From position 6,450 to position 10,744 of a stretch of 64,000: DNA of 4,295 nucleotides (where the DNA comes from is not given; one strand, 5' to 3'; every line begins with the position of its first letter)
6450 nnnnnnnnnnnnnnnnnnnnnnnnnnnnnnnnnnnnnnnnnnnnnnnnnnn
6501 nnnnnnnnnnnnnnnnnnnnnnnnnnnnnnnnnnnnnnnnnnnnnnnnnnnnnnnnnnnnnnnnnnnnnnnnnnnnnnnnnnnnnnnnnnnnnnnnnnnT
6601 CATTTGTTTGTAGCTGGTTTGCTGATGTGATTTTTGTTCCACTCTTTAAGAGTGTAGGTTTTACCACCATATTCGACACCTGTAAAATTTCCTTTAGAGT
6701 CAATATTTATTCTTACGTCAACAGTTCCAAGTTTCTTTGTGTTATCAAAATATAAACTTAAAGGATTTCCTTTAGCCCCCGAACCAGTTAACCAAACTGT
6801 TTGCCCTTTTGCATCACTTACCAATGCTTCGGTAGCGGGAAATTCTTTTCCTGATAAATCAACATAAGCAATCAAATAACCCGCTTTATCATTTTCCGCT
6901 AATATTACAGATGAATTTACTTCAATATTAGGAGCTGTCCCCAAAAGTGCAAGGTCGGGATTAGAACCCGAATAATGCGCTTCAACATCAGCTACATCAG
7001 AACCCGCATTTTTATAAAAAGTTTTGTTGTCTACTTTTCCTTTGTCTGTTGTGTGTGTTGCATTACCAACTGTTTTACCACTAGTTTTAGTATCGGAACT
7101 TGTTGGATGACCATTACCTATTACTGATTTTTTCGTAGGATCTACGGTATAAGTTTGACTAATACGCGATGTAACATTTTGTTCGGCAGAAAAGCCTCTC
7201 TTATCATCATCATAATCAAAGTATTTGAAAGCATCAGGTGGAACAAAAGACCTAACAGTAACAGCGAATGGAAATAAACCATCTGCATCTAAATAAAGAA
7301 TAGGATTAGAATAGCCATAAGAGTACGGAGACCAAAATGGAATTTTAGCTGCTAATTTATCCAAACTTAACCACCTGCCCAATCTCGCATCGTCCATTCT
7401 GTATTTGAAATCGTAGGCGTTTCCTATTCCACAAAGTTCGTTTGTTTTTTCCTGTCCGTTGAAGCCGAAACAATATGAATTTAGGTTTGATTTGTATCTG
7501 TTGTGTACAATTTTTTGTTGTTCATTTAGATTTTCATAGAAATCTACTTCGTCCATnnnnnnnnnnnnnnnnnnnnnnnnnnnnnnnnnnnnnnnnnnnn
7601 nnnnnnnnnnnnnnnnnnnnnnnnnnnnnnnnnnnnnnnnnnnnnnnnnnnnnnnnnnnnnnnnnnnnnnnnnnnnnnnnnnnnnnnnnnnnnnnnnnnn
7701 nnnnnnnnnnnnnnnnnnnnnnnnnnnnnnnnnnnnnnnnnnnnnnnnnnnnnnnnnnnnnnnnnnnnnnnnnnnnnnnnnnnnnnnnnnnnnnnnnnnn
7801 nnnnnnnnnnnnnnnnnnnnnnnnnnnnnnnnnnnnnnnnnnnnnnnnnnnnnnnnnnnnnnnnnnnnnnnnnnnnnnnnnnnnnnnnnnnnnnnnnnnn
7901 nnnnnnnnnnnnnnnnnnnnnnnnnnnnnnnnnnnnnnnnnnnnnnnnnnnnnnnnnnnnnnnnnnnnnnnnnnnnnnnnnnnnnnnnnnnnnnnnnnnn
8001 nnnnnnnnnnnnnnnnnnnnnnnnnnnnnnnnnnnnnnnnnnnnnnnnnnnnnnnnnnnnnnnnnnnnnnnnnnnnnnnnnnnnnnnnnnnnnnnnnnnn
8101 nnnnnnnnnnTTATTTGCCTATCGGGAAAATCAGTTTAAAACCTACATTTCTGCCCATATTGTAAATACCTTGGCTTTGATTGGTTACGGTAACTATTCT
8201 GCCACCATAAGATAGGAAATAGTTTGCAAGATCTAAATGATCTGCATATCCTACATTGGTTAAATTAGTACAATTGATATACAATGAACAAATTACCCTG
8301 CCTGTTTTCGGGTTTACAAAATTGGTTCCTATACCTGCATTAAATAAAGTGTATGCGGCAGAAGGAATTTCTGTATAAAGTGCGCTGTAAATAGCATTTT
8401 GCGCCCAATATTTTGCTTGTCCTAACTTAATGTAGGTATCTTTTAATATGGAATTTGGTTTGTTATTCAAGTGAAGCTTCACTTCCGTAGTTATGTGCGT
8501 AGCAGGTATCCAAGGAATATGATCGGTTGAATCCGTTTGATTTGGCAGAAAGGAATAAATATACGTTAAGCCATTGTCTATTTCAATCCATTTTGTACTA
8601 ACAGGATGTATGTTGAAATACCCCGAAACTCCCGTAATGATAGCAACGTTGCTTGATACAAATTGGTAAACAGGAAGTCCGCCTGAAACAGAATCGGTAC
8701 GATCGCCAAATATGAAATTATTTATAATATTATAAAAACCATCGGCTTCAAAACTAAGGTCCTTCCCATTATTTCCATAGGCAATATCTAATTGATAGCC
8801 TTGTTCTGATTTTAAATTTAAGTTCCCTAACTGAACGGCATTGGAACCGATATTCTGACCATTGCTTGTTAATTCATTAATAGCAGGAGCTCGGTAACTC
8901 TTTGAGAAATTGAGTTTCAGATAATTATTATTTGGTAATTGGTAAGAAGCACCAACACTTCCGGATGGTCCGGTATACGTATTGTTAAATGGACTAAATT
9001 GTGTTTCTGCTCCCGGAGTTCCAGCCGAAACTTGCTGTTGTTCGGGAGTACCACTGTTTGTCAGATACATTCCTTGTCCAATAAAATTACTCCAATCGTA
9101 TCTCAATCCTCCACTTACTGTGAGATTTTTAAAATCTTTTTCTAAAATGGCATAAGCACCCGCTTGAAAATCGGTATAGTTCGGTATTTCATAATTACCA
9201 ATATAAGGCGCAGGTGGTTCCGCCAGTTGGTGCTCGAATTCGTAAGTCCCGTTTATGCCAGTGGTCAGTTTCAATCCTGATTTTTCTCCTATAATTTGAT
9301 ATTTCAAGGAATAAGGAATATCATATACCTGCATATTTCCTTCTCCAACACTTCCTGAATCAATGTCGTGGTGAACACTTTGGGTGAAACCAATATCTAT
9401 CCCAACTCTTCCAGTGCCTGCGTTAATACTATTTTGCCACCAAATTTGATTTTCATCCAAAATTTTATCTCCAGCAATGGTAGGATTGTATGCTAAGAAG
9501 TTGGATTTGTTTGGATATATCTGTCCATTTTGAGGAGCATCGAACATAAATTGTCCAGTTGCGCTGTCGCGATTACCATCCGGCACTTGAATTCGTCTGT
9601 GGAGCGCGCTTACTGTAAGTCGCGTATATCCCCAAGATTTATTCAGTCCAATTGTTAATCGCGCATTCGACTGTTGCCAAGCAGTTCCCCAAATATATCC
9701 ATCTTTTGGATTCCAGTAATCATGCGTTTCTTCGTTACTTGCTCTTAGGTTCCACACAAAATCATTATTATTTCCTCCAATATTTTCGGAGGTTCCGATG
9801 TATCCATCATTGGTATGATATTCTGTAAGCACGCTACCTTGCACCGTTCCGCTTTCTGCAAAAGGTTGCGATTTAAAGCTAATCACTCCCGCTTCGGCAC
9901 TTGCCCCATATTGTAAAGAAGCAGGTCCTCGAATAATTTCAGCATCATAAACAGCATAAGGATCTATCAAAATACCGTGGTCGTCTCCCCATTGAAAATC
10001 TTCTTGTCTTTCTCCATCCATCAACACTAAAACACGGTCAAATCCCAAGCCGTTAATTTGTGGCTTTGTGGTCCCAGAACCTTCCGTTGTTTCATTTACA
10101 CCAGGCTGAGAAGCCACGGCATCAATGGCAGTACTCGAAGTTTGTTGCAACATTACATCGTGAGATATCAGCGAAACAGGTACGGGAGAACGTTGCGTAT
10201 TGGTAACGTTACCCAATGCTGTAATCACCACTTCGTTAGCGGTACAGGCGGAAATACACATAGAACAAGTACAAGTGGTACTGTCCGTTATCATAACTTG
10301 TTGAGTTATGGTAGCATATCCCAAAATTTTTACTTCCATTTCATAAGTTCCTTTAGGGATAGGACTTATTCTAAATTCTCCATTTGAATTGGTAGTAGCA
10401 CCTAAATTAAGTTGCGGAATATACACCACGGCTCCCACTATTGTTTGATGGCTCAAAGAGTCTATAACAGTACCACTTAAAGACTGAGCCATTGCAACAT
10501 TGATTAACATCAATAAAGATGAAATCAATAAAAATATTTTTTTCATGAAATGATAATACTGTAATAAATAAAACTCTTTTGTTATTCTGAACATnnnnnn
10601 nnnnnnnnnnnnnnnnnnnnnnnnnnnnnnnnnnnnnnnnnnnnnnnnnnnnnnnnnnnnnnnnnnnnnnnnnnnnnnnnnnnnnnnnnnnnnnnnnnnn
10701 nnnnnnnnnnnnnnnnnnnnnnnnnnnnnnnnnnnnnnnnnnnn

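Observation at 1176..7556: Array of four Rhs/YD core-end toxin plus immunity cassettes with no full-length rhs gene in view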

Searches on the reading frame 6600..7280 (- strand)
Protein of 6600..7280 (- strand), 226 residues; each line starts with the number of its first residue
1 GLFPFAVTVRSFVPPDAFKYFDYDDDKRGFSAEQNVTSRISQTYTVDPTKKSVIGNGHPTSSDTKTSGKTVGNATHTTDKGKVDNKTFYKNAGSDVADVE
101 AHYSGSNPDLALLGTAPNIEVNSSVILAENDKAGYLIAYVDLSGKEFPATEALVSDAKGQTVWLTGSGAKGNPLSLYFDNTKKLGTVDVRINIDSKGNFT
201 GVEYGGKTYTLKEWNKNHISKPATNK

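Call 67: search_solved_structures(query=window:6600-7280:-, max_evalue=1)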
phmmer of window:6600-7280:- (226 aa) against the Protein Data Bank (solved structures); distinct sequences matched with E-value up to 1: 3.
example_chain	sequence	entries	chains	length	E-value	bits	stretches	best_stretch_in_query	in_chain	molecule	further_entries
4rl8_A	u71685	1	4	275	0.065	16.3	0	16-88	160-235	Protein involved in meta-pathway of phenol degradation-like protein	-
6dzv_B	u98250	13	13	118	0.44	13.5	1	54-94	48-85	15B8 antibody heavy chain | variable domain of 15B8 antibody Fab heavy chain | heavy chain antibody fragment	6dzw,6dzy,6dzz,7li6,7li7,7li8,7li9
7txt_C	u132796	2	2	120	0.45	13.5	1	54-94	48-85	15B8 Fab heavy chain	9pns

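Call 70: find_homologous_proteins(query=window:6600-7274:-, max_evalue=0.001)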
Query window:6600-7274:- (224 aa): 25 proteins with E <= 0.001 among 232 candidates.
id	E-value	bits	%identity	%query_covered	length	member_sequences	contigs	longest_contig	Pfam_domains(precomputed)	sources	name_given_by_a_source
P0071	2.4e-143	493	100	100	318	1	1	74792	-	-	-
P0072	1.6e-76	275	61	99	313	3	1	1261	-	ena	-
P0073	3.1e-75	271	59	99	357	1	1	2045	-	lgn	-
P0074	3.0e-70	254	58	99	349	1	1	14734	-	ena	-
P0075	2.7e-69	251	58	99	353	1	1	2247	-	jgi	jgi:RHS repeat-associated protein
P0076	2.8e-69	251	60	99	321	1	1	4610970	-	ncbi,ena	-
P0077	3.5e-65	238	57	99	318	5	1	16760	-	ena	-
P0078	2.0e-62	229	58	91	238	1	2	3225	-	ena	-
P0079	5.9e-62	227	55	99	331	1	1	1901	-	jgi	jgi:RHS repeat-associated protein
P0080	3.0e-61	225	55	99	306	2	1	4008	-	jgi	jgi:RHS repeat-associated protein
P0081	4.7e-61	224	55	99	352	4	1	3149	-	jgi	-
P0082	1.6e-60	223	54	98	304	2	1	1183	-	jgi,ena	-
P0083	2.4e-59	219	53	98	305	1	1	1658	-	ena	-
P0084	5.5e-59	218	58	87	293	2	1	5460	-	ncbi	ncbi:MAG: hypothetical protein NVS1B13_19720 [Flavisolibacter sp.]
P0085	5.9e-59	218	52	98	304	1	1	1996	-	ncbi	-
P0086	4.9e-58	215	54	99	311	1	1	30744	-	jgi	-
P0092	7.3e-38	149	54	70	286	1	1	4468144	-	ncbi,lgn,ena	-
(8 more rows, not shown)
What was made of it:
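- All T4-domain homologues are short proteins (call 70).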

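Call 73: find_encoding_contigs(protein=P0076, flank=10000, max_places=2)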
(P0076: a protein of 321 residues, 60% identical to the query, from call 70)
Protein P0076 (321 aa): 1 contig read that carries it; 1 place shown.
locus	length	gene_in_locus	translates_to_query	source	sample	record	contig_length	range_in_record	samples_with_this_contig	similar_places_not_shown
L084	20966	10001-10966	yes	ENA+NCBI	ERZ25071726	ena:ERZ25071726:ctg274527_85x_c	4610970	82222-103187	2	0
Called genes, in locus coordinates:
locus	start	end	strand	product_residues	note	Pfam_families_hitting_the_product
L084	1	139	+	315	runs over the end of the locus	PF00589:Phage_integrase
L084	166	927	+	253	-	PF02899:Phage_int_SAM_1, PF00589:Phage_integrase (weak)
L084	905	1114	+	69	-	-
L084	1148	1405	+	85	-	-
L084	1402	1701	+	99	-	PF05016:ParE_toxin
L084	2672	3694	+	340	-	-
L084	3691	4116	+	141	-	-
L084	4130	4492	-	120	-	PF12844:HTH_19, PF13560:HTH_31, PF01381:HTH_3, PF13443:HTH_26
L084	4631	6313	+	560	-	PF27228:MTBMA_p00010_2nd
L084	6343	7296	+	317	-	PF00589:Phage_integrase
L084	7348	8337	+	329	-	PF02899:Phage_int_SAM_1, PF00589:Phage_integrase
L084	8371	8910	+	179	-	PF10543:ORF6N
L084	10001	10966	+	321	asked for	-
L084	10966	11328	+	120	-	-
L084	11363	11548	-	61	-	-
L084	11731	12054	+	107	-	-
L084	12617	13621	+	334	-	PF01548:DEDD_Tnp_IS110, PF02371:Transposase_20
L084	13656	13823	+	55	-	PF00545:Ribonuclease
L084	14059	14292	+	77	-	PF10898:DUF2716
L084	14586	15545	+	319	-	PF19777:DUF6263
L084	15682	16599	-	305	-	-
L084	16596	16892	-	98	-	-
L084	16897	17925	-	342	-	PF03150:CCP_MauG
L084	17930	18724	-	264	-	PF20243:MbnP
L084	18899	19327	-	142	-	-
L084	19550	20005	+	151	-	-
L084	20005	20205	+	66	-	PF12844:HTH_19 (weak), PF01381:HTH_3, PF13443:HTH_26 (weak)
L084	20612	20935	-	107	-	PF13778:DUF4174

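Call 77: find_encoding_contigs(protein=P0092, flank=10000, max_places=2)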
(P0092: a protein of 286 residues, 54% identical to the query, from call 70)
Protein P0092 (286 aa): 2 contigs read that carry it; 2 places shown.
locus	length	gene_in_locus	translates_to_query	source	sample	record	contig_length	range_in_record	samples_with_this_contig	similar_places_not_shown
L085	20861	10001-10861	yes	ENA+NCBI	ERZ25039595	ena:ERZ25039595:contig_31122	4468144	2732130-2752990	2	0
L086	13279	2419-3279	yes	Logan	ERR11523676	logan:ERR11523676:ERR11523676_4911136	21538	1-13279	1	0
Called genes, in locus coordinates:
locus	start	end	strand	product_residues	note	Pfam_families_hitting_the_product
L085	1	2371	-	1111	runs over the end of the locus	PF07660:STN, PF13620:CarboxypepD_reg, PF13715:CarbopepD_reg_2, PF07715:Plug, PF00593:TonB_dep_Rec_b-barrel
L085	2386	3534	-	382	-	PF04773:FecR, PF16344:FecR_C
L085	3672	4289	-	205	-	PF04542:Sigma70_r2, PF08281:Sigma70_r4_2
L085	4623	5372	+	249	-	PF13568:OMP_b-brl_2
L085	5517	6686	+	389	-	PF00009:GTP_EFTU (faint), PF13167:GTP-bdg_N, PF16360:GTP-bdg_M, PF00025:Arf (weak), PF02421:FeoB_N (weak), PF01926:MMR_HSR1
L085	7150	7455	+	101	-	PF01541:GIY-YIG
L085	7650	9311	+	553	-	-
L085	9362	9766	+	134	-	-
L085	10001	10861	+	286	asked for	-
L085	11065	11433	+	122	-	-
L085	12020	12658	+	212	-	PF09346:SMI1_KNR4 (weak), PF14568:SUKH_6 (weak)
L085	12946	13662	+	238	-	-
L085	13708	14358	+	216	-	-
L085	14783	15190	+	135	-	-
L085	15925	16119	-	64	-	-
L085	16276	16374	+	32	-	-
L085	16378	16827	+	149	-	PF15571:Imm44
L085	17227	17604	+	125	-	-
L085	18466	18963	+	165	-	-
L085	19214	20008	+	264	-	-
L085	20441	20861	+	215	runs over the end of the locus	-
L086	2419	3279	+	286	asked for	-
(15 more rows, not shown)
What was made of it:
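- Detached arrays exist in complete genomes (calls 73, 77).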

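Call 82: predict_structure(alignment_id=A3)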
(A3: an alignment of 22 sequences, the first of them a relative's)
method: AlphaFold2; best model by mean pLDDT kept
length: 318 residues; sequences in the alignment: 22
mean_pLDDT: 64.8   pTM: 0.63
mean pLDDT of the five models: 64.8, 63.8, 63.0, 62.9, 61.6
residues with pLDDT >= 90: 59; 70-90: 96; 50-70: 32; < 50: 131
segments of 3 or more residues with pLDDT < 50: 1-93, 116-122, 124-128, 155-168, 200-203, 313-318
pLDDT, mean of each block of 10 residues (from residue 1): 35 42 37 37 35 40 35 38 35 69 69 49 48 84 78 53 48 88 91 80 57 93 90 89 85 85 77 88 90 93 86 41
secondary structure, 60 per line:
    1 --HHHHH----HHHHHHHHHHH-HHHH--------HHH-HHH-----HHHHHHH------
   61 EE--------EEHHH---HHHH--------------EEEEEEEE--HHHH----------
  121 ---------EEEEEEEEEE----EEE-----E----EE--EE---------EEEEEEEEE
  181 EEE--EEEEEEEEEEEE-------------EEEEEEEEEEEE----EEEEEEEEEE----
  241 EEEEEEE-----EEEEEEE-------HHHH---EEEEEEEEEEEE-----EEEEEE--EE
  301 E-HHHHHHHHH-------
elements in order: H3-7 H12-22 H24-27 H48-54 H79-82 E97-104 H107-110 E130-139 E144-146 E172-183 E186-197 E211-222 E227-236 E241-247 E253-259 H267-270 E274-285 E291-296 E299-301 H303-311
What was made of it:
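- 6600..7556 (-): T4: orphan Rhs core (aa ~26-94, ends LDADGLF) plus a 225-aa beta-rich toxin domain of an unnamed family. In the AF2 model the C-terminal domain has pLDDT 85-90 and the core below 50 (call 82).
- The retained core is predicted to be disordered on its own (call 82).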

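Call 86: fold_search(model_id=the predicted structure, library=pdb)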
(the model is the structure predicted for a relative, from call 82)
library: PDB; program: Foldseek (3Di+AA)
matches with E <= 10: 444; with E <= 0.001: 2
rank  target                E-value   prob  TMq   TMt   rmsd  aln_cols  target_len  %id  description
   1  3c5p_B                9.7e-05  1.00  0.34  0.52   9.1       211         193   16  Crystal structure of BAS0735, a protein of unknown function from Bacillus anthracis str. Sterne (released 2008-02-19)
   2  3c5p_A                1.8e-04  1.00  0.34  0.51   9.0       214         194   16  Crystal structure of BAS0735, a protein of unknown function from Bacillus anthracis str. Sterne (released 2008-02-19)
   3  1px3_C                5.0e-02  0.60  0.19  0.07  13.1       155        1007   12  E. COLI (LACZ) BETA-GALACTOSIDASE (G794A) (released 2004-06-15)
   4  1px3_D                6.7e-02  0.54  0.19  0.07  13.3       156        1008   12  E. COLI (LACZ) BETA-GALACTOSIDASE (G794A) (released 2004-06-15)
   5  3j7h_A                8.3e-02  0.47  0.17  0.06  11.7       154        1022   12  Structure of beta-galactosidase at 3.2-A resolution obtained by cryo-electron microscopy (released 2014-07-30)
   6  3dym_A                1.0e-01  0.47  0.19  0.07  13.0       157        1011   11  E. coli (lacZ) beta-galactosidase (H418E) (released 2008-10-28)
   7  2ich_A                1.2e-01  0.04  0.12  0.12  20.5       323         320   11  CRYSTAL STRUCTURE OF A PUTATIVE ATTH (NE1406) FROM NITROSOMONAS EUROPAEA AT 2.00 A RESOLUTION (released 2006-10-03)
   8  1qd5                  1.3e-01  0.08  0.17  0.20  17.0       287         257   12  OUTER MEMBRANE PHOSPHOLIPASE A FROM ESCHERICHIA COLI (released 1999-10-25)
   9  3qq2_B                1.6e-01  0.18  0.16  0.19  11.9       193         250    8  Crystal Structure of the Beta Domain of the Bordetella Autotransporter Brka (released 2011-04-13)
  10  9fei                  1.7e-01  0.21  0.20  0.30  13.4       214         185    8  Crystal structure of protein D: defoliating toxin form Fusarium oxysporum f.sp. vasinfectum (released 2025-05-28)
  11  3dzm_C                1.7e-01  0.11  0.17  0.23  15.6       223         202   12  Crystal structure of a major outer membrane protein from Thermus thermophilus HB27 (released 2008-12-23)
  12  3vd9_A                1.8e-01  0.41  0.20  0.07  12.5       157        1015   11  E. coli (lacZ) beta-galactosidase (N460S) in complex with IPTG (released 2012-04-11)
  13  9hpm_A                1.8e-01  0.35  0.19  0.07  12.4       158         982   12  E. coli beta-galactosidase labeled with Chromeo P503 dye purified using MISO from 1ug (released 2025-11-05)
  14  3i3e_B                1.9e-01  0.33  0.18  0.07  13.1       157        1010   11  E. COLI (lacZ) BETA-GALACTOSIDASE (M542A) (released 2010-05-12)
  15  1dp0_A                1.9e-01  0.25  0.18  0.06  13.3       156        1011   12  E. COLI BETA-GALACTOSIDASE AT 1.7 ANGSTROM (released 2001-02-21)
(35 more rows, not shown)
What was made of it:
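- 6600..7556 (-): Best PDB fold match is 3c5p, of unknown function (call 86).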

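Call 96: find_encoding_contigs(protein=P0086, flank=10000, max_places=2)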
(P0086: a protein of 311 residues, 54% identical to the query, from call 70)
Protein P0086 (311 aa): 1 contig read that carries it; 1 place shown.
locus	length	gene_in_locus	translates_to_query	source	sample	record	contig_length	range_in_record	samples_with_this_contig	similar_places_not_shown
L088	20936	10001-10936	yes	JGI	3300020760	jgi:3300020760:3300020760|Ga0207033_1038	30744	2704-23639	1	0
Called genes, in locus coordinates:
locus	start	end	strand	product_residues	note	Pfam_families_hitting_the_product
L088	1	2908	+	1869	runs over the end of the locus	?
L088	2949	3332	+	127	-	-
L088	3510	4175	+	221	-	PF03400:DDE_Tnp_IS1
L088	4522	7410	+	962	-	-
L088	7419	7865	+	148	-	-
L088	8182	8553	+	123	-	-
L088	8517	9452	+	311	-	-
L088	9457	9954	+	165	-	-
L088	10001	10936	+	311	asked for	-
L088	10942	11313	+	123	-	-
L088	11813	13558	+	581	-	-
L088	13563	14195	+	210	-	-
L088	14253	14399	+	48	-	-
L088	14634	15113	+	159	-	-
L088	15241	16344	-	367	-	PF00970:FAD_binding_6, PF00175:NAD_binding_1, PF00111:Fer2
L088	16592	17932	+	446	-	PF00294:PfkB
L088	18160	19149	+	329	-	PF01118:Semialdhyde_dh, PF02774:Semialdhyde_dhC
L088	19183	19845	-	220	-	PF09365:DUF2461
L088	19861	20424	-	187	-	PF07463:NUMOD4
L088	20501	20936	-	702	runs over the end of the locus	PF22745:Nlig-Ia, PF01653:DNA_ligase_aden, PF03120:OB_DNA_ligase, PF03119:DNA_ligase_ZBD, PF12826:HHH_2, PF00533:BRCT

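Call 97: find_encoding_contigs(protein=P0077, flank=10000, max_places=2)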
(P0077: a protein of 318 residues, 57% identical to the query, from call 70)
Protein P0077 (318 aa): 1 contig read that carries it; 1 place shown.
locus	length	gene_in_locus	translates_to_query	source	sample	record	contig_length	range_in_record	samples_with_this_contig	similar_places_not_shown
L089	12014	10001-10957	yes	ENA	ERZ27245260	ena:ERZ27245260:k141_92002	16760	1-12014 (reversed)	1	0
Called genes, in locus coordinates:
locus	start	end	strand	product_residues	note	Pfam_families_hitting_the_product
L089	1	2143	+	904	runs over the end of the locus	PF25788:Ig_Rha78A_N, PF08531:Bac_rhamnosid_N, PF05592:Bac_rhamnosid, PF17389:Bac_rhamnosid6H, PF17390:Bac_rhamnosid_C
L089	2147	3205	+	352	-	PF06379:RhaT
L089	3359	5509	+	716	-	PF00596:Aldolase_II, PF00106:adh_short, PF08659:KR (weak), PF13561:adh_short_C2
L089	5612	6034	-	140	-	PF14534:DUF4440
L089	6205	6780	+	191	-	PF08002:DUF1697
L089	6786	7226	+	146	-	PF08327:AHSA1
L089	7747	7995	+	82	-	-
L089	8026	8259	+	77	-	-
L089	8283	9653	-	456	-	PF01548:DEDD_Tnp_IS110, PF02371:Transposase_20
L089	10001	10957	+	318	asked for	-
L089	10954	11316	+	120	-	-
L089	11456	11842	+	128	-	-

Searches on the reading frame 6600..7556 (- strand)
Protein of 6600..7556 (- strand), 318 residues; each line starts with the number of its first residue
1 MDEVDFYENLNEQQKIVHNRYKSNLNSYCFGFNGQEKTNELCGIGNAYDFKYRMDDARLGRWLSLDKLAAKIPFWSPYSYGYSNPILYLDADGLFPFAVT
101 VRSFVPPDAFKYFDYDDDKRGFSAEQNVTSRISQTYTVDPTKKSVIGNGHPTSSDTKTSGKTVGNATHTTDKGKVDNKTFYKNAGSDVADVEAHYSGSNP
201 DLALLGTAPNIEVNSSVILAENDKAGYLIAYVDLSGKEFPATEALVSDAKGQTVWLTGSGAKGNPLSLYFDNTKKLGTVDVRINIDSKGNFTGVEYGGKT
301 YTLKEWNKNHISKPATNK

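Call 3: search_protein_families(library=pfam, proteins=[window:6600-7556:-], max_evalue=0.1)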
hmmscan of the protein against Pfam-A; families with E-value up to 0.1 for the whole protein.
window:6600-7556:- (318 aa): 0 families

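Call 4: search_protein_families(library=ncbifam, proteins=[window:6600-7556:-], max_evalue=0.1)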
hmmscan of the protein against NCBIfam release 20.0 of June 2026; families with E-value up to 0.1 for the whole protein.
window:6600-7556:- (318 aa): 1 family
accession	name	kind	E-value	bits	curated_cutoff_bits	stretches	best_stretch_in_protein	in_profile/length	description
TIGR03696.1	Rhs_assc_core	domain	4.2e-08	33.6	32.5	1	26-94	13-76/76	RHS repeat-associated core domain-containing protein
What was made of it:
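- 6600..7556 (-): TIGR03696 at 33.6 bits, above the cutoff (call 4).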

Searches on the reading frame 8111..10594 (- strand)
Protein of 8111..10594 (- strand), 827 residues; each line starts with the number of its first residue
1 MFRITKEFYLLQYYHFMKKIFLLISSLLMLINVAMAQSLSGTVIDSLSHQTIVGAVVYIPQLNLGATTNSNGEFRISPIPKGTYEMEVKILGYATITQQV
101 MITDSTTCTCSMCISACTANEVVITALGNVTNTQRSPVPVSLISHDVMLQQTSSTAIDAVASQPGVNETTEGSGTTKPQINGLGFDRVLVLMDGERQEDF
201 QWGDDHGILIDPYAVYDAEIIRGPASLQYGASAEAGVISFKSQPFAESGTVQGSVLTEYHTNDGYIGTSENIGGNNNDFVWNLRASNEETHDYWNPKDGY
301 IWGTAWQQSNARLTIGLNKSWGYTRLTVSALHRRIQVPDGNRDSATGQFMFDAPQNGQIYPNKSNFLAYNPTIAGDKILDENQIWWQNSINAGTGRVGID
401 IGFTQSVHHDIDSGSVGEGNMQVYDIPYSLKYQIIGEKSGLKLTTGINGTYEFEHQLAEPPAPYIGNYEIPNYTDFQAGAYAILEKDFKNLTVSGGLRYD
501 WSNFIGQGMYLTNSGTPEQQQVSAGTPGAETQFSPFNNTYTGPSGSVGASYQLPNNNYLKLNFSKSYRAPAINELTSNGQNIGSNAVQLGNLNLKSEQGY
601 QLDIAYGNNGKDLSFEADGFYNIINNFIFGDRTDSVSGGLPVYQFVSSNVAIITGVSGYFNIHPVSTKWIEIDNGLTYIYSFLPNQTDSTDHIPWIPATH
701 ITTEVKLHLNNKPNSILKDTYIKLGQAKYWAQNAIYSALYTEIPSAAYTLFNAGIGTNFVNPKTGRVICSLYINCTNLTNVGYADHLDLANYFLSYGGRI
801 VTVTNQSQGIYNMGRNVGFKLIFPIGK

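Call 11: search_protein_families(library=pfam, proteins=[window:8111-10594:-], max_evalue=0.001)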
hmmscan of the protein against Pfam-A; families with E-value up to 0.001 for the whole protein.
window:8111-10594:- (827 aa): 4 families
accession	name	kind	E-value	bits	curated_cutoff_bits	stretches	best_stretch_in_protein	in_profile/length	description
PF00593.30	TonB_dep_Rec_b-barrel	-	3.8e-25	90.1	27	1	259-778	12-436/436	TonB dependent receptor-like, beta-barrel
PF13715.12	CarbopepD_reg_2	-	4.5e-18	65.5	32.2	1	39-124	1-88/88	CarboxypepD_reg-like domain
PF07715.20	Plug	-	3.5e-17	63.3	23.9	1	134-237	3-107/107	TonB-dependent Receptor Plug Domain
PF13620.12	CarboxypepD_reg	-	8.7e-14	52.1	32.3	1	38-106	1-73/82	Carboxypeptidase regulatory-like domain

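Call 91: find_encoding_contigs(protein=window:8111-10546:-, flank=10000, max_places=6)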
Protein window:8111-10546:- (811 aa): 1 contig read that carries it; 1 place shown.
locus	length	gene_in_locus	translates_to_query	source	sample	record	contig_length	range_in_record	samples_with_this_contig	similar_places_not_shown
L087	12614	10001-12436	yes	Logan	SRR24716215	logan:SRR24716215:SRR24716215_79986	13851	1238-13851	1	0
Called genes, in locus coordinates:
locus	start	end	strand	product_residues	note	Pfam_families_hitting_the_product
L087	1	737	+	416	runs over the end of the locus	PF06245:DUF1015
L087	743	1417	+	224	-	PF01168:Ala_racemase_N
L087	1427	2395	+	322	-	PF00892:EamA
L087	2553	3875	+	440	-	PF00364:Biotin_lipoyl, PF25997:BSH_YhbJ, PF02817:E3_binding, PF00198:2-oxoacid_dh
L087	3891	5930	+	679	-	PF07676:PD40, PF00691:OmpA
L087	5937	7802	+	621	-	PF07676:PD40 (weak), PF00691:OmpA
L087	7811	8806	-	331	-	-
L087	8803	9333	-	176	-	PF00403:HMA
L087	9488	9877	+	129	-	-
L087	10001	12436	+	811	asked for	PF13620:CarboxypepD_reg, PF13715:CarbopepD_reg_2, PF07715:Plug, PF00593:TonB_dep_Rec_b-barrel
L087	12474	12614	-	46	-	?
